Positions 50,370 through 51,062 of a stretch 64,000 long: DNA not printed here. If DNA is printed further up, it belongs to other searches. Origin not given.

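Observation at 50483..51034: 23S-IVS-type four-helix-bundle gene bracketed by ~33-nt inverted repeats outside any rRNA gene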

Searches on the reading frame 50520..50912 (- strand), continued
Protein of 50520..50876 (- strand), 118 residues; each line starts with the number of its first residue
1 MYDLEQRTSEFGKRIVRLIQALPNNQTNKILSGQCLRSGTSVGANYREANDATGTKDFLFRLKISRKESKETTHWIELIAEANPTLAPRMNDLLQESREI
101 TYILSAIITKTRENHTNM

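Call 67: search_protein_families(library=pfam, proteins=[L119:3832-4944:+, L119:5403-6896:+, L120:3963-4928:+, L120:5353-6537:+, L127:3923-4951:+, L127:5361-6653:+, L135:3859-4941:+, L135:5374-5775:+, L140:3960-4907:+, L140:5439-6857:+], max_evalue=0.00001)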
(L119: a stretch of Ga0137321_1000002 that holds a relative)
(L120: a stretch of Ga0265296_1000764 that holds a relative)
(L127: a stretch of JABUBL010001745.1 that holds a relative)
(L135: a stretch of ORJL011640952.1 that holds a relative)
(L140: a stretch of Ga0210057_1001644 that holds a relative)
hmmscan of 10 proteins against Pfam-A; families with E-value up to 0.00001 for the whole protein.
L119:3832-4944:+ (370 aa): 2 families
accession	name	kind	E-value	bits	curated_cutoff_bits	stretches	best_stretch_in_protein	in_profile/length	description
PF04101.22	Glyco_tran_28_C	-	7.3e-34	117.6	22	1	189-357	1-165/166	Glycosyltransferase family 28 C-terminal domain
PF03033.26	Glyco_transf_28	-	2e-28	99.7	26.2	1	6-145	1-139/139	Glycosyltransferase family 28 N-terminal domain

L119:5403-6896:+ (497 aa): 2 families
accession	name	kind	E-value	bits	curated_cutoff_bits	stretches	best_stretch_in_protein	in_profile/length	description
PF00749.27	tRNA-synt_1c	-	1.9e-97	326.4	23.4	1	11-315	2-313/314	tRNA synthetases class I (E and Q), catalytic domain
PF19269.4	Anticodon_2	-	3.8e-25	89.4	23.6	1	337-492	9-141/141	Anticodon binding domain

L120:3963-4928:+ (321 aa): 6 families
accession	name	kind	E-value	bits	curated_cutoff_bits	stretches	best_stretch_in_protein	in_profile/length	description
PF16363.11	GDP_Man_Dehyd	-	1.2e-55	189.7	27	1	10-309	1-332/332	GDP-mannose 4,6 dehydratase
PF01370.27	Epimerase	-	1.7e-52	178.6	20.9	1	10-246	2-240/240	NAD dependent epimerase/dehydratase family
PF01073.25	3Beta_HSD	-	2e-12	47.2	22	1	10-227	1-223/280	3-beta hydroxysteroid dehydrogenase/isomerase family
PF04321.23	RmlD_sub_bind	-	2.5e-09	37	27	1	7-271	1-238/287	RmlD substrate binding domain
PF02719.21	Polysacc_synt_2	-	2.2e-08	34.1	20.2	0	9-115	1-120/293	Polysaccharide biosynthesis protein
PF07993.18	NAD_binding_4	-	4.1e-08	33.1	20.1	0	70-183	86-209/258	Male sterility protein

L120:5353-6537:+ (394 aa): 6 families
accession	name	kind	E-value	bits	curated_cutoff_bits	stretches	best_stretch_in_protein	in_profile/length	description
PF00534.26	Glycos_transf_1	-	2.3e-40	138.4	26.4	1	203-364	4-165/172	Glycosyl transferases group 1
PF13692.12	Glyco_trans_1_4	-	1.7e-33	116.3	27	1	215-356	2-141/142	Glycosyl transferases group 1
PF13439.12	Glyco_transf_4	-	2e-12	47.9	28.5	1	41-200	1-168/170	Glycosyltransferase Family 4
PF20706.3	GT4-conflict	-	9.1e-08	31.9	26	1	163-386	142-384/385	Family 4 Glycosyltransferase in conflict systems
PF13524.12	Glyco_trans_1_2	-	3.6e-07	30.7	25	1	249-387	17-142/144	Glycosyl transferase-like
PF13579.12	Glyco_trans_4_4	-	3e-06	28.1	29.7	1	57-197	18-158/158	Glycosyl transferase 4-like domain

L127:3923-4951:+ (342 aa): 1 family
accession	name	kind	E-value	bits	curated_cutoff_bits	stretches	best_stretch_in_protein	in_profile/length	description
PF01008.23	IF-2B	-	7.6e-79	265.3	22.4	1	55-328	3-279/280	Initiation factor 2 subunit family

L127:5361-6653:+ (430 aa): 0 families

L135:3859-4941:+ (360 aa): 3 families
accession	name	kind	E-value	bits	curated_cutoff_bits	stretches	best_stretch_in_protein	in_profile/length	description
PF16363.11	GDP_Man_Dehyd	-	5.2e-132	440.8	27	1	12-334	2-332/332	GDP-mannose 4,6 dehydratase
PF01370.27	Epimerase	-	3.7e-66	223.4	20.9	1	11-247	2-237/240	NAD dependent epimerase/dehydratase family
PF04321.23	RmlD_sub_bind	-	1.2e-08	34.8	27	1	10-176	3-146/287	RmlD substrate binding domain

L135:5374-5775:+ (133 aa): 0 families

L140:3960-4907:+ (315 aa): 1 family
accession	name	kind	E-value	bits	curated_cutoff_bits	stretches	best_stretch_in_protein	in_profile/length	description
PF00294.29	PfkB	-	8.6e-22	78.3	25.8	1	36-292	34-296/302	pfkB family carbohydrate kinase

L140:5439-6857:+ (472 aa): 3 families
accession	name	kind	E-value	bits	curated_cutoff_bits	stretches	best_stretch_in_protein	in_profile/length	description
PF05221.23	AdoHcyase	-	1.7e-135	451.4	25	2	22-165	1-137/299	S-adenosyl-L-homocysteine hydrolase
PF00670.27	AdoHcyase_NAD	-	1.8e-73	246.5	27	1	215-391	1-162/162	S-adenosyl-L-homocysteine hydrolase, NAD binding domain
PF02826.25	2-Hacid_dh_C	-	2.8e-09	37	25.1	1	234-324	33-127/178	D-isomer specific 2-hydroxyacid dehydrogenase, NAD binding domain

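Call 68: search_dna_similar(query=window:50520-50876:-, collection=plasmids, mode=protein, max_evalue=0.001, max_rows=30)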
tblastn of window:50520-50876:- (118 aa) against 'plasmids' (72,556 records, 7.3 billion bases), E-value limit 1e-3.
Records with a match: 31; places in all: 39; records where one place covers at least 80% of the query: 30.
Best place of each record, by identity: <60% 31.
By first word of the organism name: Nostoc 16; Planktothrix 3; Candidatus 2; Dolichospermum 1; Bernardetia 1; Pseudanabaena 1; Anabaena 1; Gloeocapsa 1; Treponema 1; Aulosira 1; and 3 more.
By predicted mobility (MOB-suite, as given by PLSDB): non-mobilizable 18; conjugative 8; mobilizable 5.
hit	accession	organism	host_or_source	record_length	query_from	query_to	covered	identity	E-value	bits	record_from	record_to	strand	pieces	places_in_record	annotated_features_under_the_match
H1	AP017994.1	Planktothrix agardhii NIES-204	-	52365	4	117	97%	41.2%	1e-21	95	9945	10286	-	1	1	hypothetical protein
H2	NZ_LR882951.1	Planktothrix agardhii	-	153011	4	117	97%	41.2%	1e-21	95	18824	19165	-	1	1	four helix bundle protein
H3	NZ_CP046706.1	Nostoc sp. ATCC 53789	-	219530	7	114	92%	43.1%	1e-16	81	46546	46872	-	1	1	four helix bundle protein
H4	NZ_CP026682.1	Nostoc sp. 'Peltigera membranacea cyanobiont' N6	Lichen thallus,Peltigera membranacea ...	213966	7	114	92%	43.1%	2e-16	81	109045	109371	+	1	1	four helix bundle protein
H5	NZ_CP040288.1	Nostoc sp. C057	Phaeoceros,pure culture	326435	7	114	92%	43.1%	3e-16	80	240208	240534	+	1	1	four helix bundle protein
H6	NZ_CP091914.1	Nostoc sp. UHCC 0870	cell culture,Brackish water, ...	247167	7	113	91%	43.5%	2e-15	77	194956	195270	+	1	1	four helix bundle protein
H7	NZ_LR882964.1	Planktothrix agardhii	-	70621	4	117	97%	40.4%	3e-21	94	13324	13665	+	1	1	four helix bundle protein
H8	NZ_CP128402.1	Candidatus Chlorohelix allophototropha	Single colony of Candidatus Chlorohelix ...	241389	3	112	93%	41.8%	1e-20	92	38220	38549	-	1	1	four helix bundle protein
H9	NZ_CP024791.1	Nostoc flagelliforme CCNUN1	cell culture,desert soil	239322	7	114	92%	42.2%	3e-17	83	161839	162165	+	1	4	four helix bundle protein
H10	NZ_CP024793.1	Nostoc flagelliforme CCNUN1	cell culture,desert soil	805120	7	114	92%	42.2%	3e-17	83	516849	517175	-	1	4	four helix bundle protein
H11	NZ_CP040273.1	Nostoc sp. C052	Blasia pusilla,pure culture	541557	7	114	92%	42.2%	5e-17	82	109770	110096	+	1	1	four helix bundle protein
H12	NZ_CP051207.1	Dolichospermum flos-aquae CCAP 1403/13F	cell culture,freshwater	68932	7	113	91%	42.6%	4e-17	82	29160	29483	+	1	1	four helix bundle protein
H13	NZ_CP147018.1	Bernardetia sp. Wsw4-3y2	Red alga,Red algae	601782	4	108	89%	41.9%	8e-17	82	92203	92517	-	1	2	four helix bundle protein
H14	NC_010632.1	Nostoc punctiforme PCC 73102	-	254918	2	113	95%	38.9%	3e-15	77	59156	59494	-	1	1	four helix bundle protein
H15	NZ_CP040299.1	Nostoc sp. TCL26-01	Leiosporoceros dussii,pure culture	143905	3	109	91%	40.7%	4e-17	82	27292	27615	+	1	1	four helix bundle protein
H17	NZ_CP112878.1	Pseudanabaena galeata CCNP1313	-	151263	1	113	96%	38.1%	2e-21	94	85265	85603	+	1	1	four helix bundle protein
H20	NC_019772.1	Anabaena cylindrica PCC 7122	water, most likely pond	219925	3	108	90%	40.2%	2e-16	80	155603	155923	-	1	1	four helix bundle protein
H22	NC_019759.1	Gloeocapsa sp. PCC 7428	-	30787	3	112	93%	37.3%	6e-18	85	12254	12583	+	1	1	four helix bundle protein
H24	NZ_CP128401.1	Candidatus Chlorohelix allophototropha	Single colony of Candidatus Chlorohelix ...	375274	3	115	96%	35.4%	6e-17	82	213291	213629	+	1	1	four helix bundle protein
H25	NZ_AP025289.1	Treponema saccharophilum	-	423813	4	115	95%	35.7%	3e-17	83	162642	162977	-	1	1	four helix bundle protein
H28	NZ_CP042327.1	Euhalothece natronophila Z-M001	cell culture,soda lake Magadi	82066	1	117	99%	33.3%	1e-10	64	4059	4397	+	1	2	four helix bundle protein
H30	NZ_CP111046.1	Chondrinema litorale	Seaweed,red alga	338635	6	112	91%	33.6%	1e-12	69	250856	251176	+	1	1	four helix bundle protein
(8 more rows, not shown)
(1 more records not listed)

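Call 69: get_annotated_region(hit=H3, flank=1500)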
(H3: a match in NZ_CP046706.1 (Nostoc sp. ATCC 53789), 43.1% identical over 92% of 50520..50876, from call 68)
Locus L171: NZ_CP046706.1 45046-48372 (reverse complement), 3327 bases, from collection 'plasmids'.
description: Nostoc sp. ATCC 53789 plasmid pNsp_c, complete sequence
organism: Nostoc sp. ATCC 53789 (NCBI taxid 76335)
taxonomy: Bacteria; Cyanobacteriota; Cyanophyceae; Nostocales; Nostocaceae; Nostoc; Nostoc sp. ATCC 53789
host: -; source: -; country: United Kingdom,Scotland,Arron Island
typing (MOB-suite, as given by PLSDB): non-mobilizable; replicon rep_cluster_317; mating-pair formation MPF_T
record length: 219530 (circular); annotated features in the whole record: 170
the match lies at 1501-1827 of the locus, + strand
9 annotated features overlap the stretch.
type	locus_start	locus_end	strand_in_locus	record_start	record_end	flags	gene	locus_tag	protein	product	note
CDS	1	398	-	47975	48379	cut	-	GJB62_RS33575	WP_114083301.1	hypothetical protein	-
CDS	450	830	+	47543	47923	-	-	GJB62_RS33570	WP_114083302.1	hypothetical protein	-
CDS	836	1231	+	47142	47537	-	-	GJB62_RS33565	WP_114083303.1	ASCH domain-containing protein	-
CDS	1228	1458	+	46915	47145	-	-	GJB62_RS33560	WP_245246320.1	DNA cytosine methyltransferase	-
CDS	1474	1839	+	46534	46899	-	-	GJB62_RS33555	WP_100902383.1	four helix bundle protein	-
CDS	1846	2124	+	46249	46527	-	-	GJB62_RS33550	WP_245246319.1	hypothetical protein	-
CDS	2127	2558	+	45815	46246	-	-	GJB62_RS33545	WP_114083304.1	DUF1392 family protein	-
CDS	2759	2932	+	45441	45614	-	-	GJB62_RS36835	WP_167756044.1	hypothetical protein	-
CDS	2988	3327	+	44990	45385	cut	-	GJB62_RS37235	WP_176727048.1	hypothetical protein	-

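Call 70: get_annotated_region(hit=H1, flank=1500)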
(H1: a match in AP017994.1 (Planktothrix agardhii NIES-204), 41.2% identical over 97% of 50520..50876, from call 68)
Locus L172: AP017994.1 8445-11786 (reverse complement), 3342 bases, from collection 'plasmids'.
description: Planktothrix agardhii NIES-204 plasmid plasmid3 DNA, complete sequence
organism: Planktothrix agardhii NIES-204 (NCBI taxid 282423)
taxonomy: Bacteria; Cyanobacteriota; Cyanophyceae; Oscillatoriales; Microcoleaceae; Planktothrix; Planktothrix agardhii; Planktothrix agardhii NIES-204
host: -; source: -; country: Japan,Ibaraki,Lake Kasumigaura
typing (MOB-suite, as given by PLSDB): non-mobilizable
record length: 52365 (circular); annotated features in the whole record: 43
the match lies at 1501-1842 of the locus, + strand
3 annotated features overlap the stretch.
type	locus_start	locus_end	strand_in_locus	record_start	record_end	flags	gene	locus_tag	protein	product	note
CDS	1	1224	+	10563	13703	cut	-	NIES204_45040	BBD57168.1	helicase domain protein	-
CDS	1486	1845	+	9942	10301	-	-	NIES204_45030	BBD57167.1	hypothetical protein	-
CDS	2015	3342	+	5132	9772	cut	-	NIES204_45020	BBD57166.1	hypothetical protein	-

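Call 71: get_annotated_region(hit=H8, flank=1500)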
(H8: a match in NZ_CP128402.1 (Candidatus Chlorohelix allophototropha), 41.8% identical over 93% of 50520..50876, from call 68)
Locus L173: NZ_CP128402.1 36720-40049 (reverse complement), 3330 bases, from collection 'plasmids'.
description: Candidatus Chlorohelix allophototropha isolate L227-S17 plasmid unnamed2, complete sequence
organism: Candidatus Chlorohelix allophototropha (NCBI taxid 3003348)
taxonomy: Bacteria; Chloroflexota; Chloroflexia; Candidatus Chloroheliales; Candidatus Chloroheliaceae; Candidatus Chlorohelix; Candidatus Chlorohelix allophototropha
host: -; source: Single colony of Candidatus Chlorohelix allophototropha from a non-axenic enrichment (subculture 19.9); ...; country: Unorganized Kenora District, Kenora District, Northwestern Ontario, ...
typing (MOB-suite, as given by PLSDB): non-mobilizable
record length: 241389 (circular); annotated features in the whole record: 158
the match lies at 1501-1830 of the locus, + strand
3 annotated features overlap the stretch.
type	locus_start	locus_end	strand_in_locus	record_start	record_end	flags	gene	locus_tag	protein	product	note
CDS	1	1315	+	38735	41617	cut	-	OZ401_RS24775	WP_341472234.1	DUF1156 domain-containing protein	-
CDS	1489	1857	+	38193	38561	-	-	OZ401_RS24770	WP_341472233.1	four helix bundle protein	-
CDS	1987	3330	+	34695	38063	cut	-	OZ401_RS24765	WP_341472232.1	Swt1 family HEPN domain-containing protein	-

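Call 72: get_annotated_region(hit=H25, flank=1500)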
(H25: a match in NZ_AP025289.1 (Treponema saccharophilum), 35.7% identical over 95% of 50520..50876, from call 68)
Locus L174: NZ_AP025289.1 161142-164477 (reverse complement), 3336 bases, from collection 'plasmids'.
description: Treponema saccharophilum strain JCM 32279 plasmid pTS1, complete sequence
organism: Treponema saccharophilum (NCBI taxid 165)
taxonomy: Bacteria; Spirochaetota; Spirochaetia; Spirochaetales; Treponemataceae; Treponema; Treponema saccharophilum
host: -; source: -; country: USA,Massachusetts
typing (MOB-suite, as given by PLSDB): non-mobilizable
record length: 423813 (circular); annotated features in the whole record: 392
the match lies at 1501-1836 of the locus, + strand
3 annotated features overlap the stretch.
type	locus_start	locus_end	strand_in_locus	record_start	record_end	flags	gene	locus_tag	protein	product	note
CDS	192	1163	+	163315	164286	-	-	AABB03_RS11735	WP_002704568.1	DMT family transporter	GO:0055085 - transmembrane transport [Evidence IEA]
CDS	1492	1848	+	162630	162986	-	-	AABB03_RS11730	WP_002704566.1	four helix bundle protein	-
CDS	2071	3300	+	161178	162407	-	-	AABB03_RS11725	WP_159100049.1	DUF4832 domain-containing protein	-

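Call 73: get_annotated_region(hit=H13, flank=1500)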
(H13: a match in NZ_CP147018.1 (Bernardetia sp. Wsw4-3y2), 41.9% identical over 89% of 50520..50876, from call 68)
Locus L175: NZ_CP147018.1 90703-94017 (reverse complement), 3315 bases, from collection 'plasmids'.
description: Bernardetia sp. Wsw4-3y2 plasmid plasmd1, complete sequence
organism: Bernardetia sp. Wsw4-3y2 (NCBI taxid 3127471)
taxonomy: Bacteria; Bacteroidota; Cytophagia; Cytophagales; Bernardetiaceae; Bernardetia; Bernardetia sp. Wsw4-3y2
host: -; source: Red alga,Red algae; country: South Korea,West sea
typing (MOB-suite, as given by PLSDB): non-mobilizable
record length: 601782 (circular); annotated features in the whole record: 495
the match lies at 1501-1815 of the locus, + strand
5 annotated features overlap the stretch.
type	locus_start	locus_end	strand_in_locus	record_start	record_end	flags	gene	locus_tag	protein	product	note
CDS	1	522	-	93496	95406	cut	-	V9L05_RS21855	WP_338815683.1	hypothetical protein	-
CDS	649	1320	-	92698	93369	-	-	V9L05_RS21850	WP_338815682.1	O-methyltransferase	GO:0032259 - methylation [Evidence IEA]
CDS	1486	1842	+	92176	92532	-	-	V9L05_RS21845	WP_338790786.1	four helix bundle protein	-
CDS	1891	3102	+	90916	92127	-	recF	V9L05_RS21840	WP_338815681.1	DNA replication and repair protein RecF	GO:0006310 - DNA recombination [Evidence IEA]; GO:0006281 - DNA repair [Evidence IEA]; GO:0006260 - DNA replication ...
CDS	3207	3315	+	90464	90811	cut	-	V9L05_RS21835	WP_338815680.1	hypothetical protein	-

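Call 79: get_annotated_region(hit=H14, flank=600)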
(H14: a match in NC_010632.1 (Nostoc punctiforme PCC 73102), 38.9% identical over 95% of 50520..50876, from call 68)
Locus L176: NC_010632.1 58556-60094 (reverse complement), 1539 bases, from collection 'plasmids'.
description: Nostoc punctiforme PCC 73102 plasmid pNPUN02, complete sequence
organism: Nostoc punctiforme PCC 73102 (NCBI taxid 63737)
taxonomy: Bacteria; Cyanobacteriota; Cyanophyceae; Nostocales; Nostocaceae; Nostoc; Nostoc punctiforme; Nostoc punctiforme PCC 73102
host: -; source: -; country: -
typing (MOB-suite, as given by PLSDB): conjugative; replicon rep_cluster_317; relaxase MOBV; mating-pair formation MPF_T
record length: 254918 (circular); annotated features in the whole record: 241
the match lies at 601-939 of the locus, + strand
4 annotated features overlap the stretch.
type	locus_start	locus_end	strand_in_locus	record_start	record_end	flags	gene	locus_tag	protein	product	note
CDS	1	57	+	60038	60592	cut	-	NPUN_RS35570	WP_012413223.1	hypothetical protein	-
CDS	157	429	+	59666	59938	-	-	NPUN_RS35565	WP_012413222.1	hypothetical protein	-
CDS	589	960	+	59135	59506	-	-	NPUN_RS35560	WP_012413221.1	four helix bundle protein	-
CDS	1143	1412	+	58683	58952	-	-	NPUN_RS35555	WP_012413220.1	hypothetical protein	-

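Call 80: get_annotated_region(hit=H17, flank=600)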
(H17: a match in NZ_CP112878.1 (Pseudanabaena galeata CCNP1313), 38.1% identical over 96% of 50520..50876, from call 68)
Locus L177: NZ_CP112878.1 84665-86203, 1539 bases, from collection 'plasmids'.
description: Pseudanabaena galeata CCNP1313 plasmid pPg_04, complete sequence
organism: Pseudanabaena galeata CCNP1313 (NCBI taxid 2602720)
taxonomy: Bacteria; Cyanobacteriota; Cyanophyceae; Pseudanabaenales; Pseudanabaenaceae; Pseudanabaena; Pseudanabaena galeata; Pseudanabaena galeata CCNP1313
host: -; source: -; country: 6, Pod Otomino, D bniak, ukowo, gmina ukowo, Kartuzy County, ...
typing (MOB-suite, as given by PLSDB): mobilizable; relaxase MOBP
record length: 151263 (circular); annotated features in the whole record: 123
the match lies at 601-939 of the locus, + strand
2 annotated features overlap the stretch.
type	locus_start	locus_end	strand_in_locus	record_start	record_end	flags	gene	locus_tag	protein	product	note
CDS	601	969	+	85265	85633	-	-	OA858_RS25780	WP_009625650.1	four helix bundle protein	-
CDS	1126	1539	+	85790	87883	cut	cas1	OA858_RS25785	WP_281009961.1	CRISPR-associated endonuclease Cas1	GO:0043571 - maintenance of CRISPR repeat elements [Evidence IEA]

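Call 81: get_annotated_region(hit=H22, flank=600)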
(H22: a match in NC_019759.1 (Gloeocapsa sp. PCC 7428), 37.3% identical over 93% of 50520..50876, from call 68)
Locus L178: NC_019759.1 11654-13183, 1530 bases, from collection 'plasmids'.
description: Gloeocapsa sp. PCC 7428 plasmid pGLO7428.03, complete sequence
organism: Gloeocapsa sp. PCC 7428 (NCBI taxid 1173026)
taxonomy: Bacteria; Cyanobacteriota; Cyanophyceae; Chroococcales; Chroococcaceae; Gloeocapsa; Gloeocapsa sp. PCC 7428
host: -; source: -; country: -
typing (MOB-suite, as given by PLSDB): mobilizable; replicon rep_cluster_1726; relaxase MOBV
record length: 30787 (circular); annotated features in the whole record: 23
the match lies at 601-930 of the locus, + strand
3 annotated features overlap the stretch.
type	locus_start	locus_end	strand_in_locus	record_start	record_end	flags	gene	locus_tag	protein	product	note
CDS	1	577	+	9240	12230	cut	-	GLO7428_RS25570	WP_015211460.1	DUF1156 domain-containing protein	-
CDS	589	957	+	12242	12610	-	-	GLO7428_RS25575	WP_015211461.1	four helix bundle protein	-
CDS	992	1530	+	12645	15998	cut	-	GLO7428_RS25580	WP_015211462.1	Swt1 family HEPN domain-containing protein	-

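Call 82: get_annotated_region(hit=H20, flank=600)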
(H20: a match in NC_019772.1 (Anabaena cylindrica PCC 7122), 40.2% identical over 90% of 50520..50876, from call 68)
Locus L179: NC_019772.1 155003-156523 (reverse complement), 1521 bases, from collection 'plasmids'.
description: Anabaena cylindrica PCC 7122 plasmid pANACY.01, complete sequence
organism: Anabaena cylindrica PCC 7122 (NCBI taxid 272123)
taxonomy: Bacteria; Cyanobacteriota; Cyanophyceae; Nostocales; Nostocaceae; Anabaena; Anabaena cylindrica; Anabaena cylindrica PCC 7122
host: -; source: water, most likely pond; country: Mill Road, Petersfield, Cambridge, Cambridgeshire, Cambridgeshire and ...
typing (MOB-suite, as given by PLSDB): conjugative; replicon rep_cluster_345; relaxase MOBP; mating-pair formation MPF_T
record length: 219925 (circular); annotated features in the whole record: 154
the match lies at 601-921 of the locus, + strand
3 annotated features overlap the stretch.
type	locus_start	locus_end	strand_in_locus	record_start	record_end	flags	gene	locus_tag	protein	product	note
CDS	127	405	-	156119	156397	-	cas2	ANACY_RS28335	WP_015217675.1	CRISPR-associated endonuclease Cas2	GO:0043571 - maintenance of CRISPR repeat elements [Evidence IEA]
CDS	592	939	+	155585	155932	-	-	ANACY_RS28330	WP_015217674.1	four helix bundle protein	-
CDS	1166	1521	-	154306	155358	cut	cas1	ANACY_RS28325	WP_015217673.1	CRISPR-associated endonuclease Cas1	GO:0043571 - maintenance of CRISPR repeat elements [Evidence IEA]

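Call 83: get_annotated_region(hit=H28, flank=600)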
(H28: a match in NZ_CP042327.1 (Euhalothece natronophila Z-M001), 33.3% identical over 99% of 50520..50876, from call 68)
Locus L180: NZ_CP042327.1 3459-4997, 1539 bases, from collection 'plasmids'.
description: Euhalothece natronophila Z-M001 plasmid pEu1, complete sequence
organism: Euhalothece natronophila Z-M001 (NCBI taxid 522448)
taxonomy: Bacteria; Cyanobacteriota; Cyanophyceae; Chroococcales; Halothecacae; Euhalothece; Euhalothece natronophila; Euhalothece natronophila Z-M001
host: -; source: cell culture,soda lake Magadi; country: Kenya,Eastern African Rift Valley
typing (MOB-suite, as given by PLSDB): non-mobilizable
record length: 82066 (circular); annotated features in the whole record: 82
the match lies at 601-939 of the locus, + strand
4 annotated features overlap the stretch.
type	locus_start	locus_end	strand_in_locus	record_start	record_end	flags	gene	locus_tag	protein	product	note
CDS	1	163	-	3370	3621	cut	-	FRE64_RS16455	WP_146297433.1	UPF0175 family protein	-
CDS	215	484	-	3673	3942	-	-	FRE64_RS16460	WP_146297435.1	hypothetical protein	-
CDS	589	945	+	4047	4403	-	-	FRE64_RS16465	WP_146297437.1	four helix bundle protein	-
CDS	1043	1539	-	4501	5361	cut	-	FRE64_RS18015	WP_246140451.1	hypothetical protein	-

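Call 84: get_annotated_region(hit=H30, flank=600)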
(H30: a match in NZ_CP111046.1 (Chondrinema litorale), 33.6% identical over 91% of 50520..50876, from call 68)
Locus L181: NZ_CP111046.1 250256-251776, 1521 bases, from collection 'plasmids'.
description: Chondrinema litorale strain WSW3-B12 plasmid unnamed4
organism: Chondrinema litorale (NCBI taxid 2994555)
taxonomy: Bacteria; Bacteroidota; Cytophagia; Cytophagales; Flammeovirgaceae; Chondrinema; Chondrinema litorale
host: -; source: Seaweed,red alga; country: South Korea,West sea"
typing (MOB-suite, as given by PLSDB): non-mobilizable
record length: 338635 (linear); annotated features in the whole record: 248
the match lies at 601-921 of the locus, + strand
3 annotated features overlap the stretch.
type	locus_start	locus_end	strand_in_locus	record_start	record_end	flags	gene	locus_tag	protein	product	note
CDS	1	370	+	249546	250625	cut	-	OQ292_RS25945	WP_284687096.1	efflux RND transporter periplasmic adaptor subunit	GO:0006810 - transport [Evidence IEA]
CDS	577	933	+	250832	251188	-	-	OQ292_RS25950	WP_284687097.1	four helix bundle protein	-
CDS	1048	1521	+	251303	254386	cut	-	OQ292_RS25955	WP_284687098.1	efflux RND transporter permease subunit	GO:0055085 - transmembrane transport [Evidence IEA]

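Call 85: get_annotated_region(hit=H24, flank=600)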
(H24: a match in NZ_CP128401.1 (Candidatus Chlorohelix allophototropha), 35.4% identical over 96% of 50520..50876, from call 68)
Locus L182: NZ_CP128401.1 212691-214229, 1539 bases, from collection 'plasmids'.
description: Candidatus Chlorohelix allophototropha isolate L227-S17 plasmid unnamed1, complete sequence
organism: Candidatus Chlorohelix allophototropha (NCBI taxid 3003348)
taxonomy: Bacteria; Chloroflexota; Chloroflexia; Candidatus Chloroheliales; Candidatus Chloroheliaceae; Candidatus Chlorohelix; Candidatus Chlorohelix allophototropha
host: -; source: Single colony of Candidatus Chlorohelix allophototropha from a non-axenic enrichment (subculture 19.9); ...; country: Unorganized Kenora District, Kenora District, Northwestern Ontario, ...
typing (MOB-suite, as given by PLSDB): non-mobilizable
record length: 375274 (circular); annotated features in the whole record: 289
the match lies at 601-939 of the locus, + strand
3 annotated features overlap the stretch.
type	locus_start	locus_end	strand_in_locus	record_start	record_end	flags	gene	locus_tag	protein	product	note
CDS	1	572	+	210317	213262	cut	-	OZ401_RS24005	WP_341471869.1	helicase-related protein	-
CDS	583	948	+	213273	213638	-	-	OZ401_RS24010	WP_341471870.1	four helix bundle protein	-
CDS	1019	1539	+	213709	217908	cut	-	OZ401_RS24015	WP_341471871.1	N-6 DNA methylase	GO:0006306 - DNA methylation [Evidence IEA]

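Call 86: get_annotated_region(hit=H12, flank=600)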
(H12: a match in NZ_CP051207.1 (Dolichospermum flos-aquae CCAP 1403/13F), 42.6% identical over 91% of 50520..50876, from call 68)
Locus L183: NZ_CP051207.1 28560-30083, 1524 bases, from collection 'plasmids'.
description: Dolichospermum flos-aquae CCAP 1403/13F plasmid pAfl69, complete sequence
organism: Dolichospermum flos-aquae CCAP 1403/13F (NCBI taxid 315271)
taxonomy: Bacteria; Cyanobacteriota; Cyanophyceae; Nostocales; Aphanizomenonaceae; Dolichospermum; Dolichospermum flos-aquae; Dolichospermum flos-aquae CCAP 1403/13F
host: -; source: cell culture,freshwater; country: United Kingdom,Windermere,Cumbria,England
typing (MOB-suite, as given by PLSDB): non-mobilizable; replicon rep_cluster_345
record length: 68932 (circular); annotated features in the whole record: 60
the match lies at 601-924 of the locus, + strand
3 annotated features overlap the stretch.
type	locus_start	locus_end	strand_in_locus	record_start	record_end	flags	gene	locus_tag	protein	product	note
CDS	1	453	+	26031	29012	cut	-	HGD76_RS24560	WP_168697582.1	helicase-related protein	-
CDS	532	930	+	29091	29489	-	-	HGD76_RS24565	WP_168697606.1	four helix bundle protein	-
CDS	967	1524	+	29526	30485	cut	-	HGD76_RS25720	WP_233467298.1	hypothetical protein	-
